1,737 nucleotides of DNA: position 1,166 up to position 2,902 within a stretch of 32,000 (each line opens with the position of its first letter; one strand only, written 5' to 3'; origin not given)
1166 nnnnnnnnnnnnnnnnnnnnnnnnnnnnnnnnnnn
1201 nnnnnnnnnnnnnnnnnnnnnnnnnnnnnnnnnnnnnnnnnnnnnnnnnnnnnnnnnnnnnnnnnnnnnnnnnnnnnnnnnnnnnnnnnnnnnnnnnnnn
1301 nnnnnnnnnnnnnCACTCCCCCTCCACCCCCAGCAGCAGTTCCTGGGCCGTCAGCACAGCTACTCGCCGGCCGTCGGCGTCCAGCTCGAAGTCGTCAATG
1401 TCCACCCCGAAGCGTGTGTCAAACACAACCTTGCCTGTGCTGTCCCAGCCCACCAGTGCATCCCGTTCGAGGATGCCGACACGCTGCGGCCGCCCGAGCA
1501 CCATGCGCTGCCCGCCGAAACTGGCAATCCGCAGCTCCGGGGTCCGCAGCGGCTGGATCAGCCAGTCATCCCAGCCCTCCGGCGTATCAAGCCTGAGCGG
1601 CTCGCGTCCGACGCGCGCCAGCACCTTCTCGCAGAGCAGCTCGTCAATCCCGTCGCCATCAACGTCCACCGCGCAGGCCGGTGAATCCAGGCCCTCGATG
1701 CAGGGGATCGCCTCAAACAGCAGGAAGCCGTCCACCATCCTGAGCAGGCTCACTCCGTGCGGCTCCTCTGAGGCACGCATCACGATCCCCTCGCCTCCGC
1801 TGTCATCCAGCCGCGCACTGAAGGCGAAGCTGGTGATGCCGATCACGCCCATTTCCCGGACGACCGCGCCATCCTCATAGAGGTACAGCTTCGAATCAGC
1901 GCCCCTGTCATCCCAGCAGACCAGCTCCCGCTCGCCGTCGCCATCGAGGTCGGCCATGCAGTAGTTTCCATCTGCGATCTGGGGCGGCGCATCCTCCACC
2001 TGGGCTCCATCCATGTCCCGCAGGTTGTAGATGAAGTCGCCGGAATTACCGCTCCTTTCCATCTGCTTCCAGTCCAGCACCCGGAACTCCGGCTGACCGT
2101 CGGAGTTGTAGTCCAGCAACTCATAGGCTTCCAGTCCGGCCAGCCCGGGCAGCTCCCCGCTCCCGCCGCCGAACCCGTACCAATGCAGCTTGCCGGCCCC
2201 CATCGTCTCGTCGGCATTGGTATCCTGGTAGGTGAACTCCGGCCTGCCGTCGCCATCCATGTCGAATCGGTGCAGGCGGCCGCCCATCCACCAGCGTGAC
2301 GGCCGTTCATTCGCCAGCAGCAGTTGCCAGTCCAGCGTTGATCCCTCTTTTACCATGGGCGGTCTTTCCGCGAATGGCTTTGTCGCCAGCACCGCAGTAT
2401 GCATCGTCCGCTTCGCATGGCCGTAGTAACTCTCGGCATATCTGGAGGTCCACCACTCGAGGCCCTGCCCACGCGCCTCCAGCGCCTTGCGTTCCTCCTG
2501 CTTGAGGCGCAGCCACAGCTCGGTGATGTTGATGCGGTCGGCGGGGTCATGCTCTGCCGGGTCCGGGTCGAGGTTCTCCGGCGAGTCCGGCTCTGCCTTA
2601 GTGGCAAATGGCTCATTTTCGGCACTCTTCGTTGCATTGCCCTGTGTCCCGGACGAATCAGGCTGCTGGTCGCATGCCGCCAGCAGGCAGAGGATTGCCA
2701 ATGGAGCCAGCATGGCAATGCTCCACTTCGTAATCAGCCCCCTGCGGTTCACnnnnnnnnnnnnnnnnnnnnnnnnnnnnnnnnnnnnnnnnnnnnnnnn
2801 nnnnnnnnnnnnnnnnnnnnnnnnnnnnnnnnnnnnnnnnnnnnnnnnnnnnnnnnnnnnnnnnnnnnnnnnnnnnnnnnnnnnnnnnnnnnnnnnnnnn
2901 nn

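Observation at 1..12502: Seven-member array of FG-GAP-like propeller (lipo)proteins, split by asnS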

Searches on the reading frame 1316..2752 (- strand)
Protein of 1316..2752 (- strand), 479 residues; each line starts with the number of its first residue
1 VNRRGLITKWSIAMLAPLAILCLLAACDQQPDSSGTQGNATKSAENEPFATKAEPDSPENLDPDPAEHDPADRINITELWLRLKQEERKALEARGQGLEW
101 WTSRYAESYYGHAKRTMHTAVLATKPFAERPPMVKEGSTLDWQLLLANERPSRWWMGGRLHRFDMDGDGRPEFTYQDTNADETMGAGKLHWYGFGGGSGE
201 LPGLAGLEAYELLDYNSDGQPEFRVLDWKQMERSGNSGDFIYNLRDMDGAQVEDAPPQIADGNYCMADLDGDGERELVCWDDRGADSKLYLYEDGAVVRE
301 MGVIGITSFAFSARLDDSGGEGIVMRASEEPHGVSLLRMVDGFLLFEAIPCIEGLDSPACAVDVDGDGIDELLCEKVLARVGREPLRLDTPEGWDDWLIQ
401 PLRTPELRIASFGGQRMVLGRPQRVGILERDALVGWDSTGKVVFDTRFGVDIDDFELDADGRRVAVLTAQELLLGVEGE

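Call 6: search_protein_families(library=pfam, max_evalue=1, proteins=[window:1316-2752:-])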
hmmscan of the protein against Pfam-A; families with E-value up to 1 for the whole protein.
window:1316-2752:- (479 aa): 4 families
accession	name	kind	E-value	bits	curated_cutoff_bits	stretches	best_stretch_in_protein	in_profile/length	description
PF13517.12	FG-GAP_3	-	2.4e-07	31.7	26.9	2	268-297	1-29/61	FG-GAP-like repeat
PF01839.29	FG-GAP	-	0.00024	21.4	22.1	1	360-373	6-19/37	FG-GAP repeat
PF14779.12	BBS1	-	0.23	11.3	27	1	263-311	18-68/254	Ciliary BBSome complex subunit 1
PF12256.14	TcdB_toxin_midN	-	0.3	10.8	24.8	0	253-293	19-57/181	Insecticide toxin TcdB middle/N-terminal region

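Call 7: search_protein_families(library=ncbifam, max_evalue=1, proteins=[window:1316-2752:-])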
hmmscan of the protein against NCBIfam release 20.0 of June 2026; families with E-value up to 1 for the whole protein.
window:1316-2752:- (479 aa): 0 families

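Call 46: search_protein_families(library=padloc, max_evalue=0.01, proteins=[window:1316-2752:-])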
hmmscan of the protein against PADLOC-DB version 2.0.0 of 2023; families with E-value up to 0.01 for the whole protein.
window:1316-2752:- (479 aa): 0 families
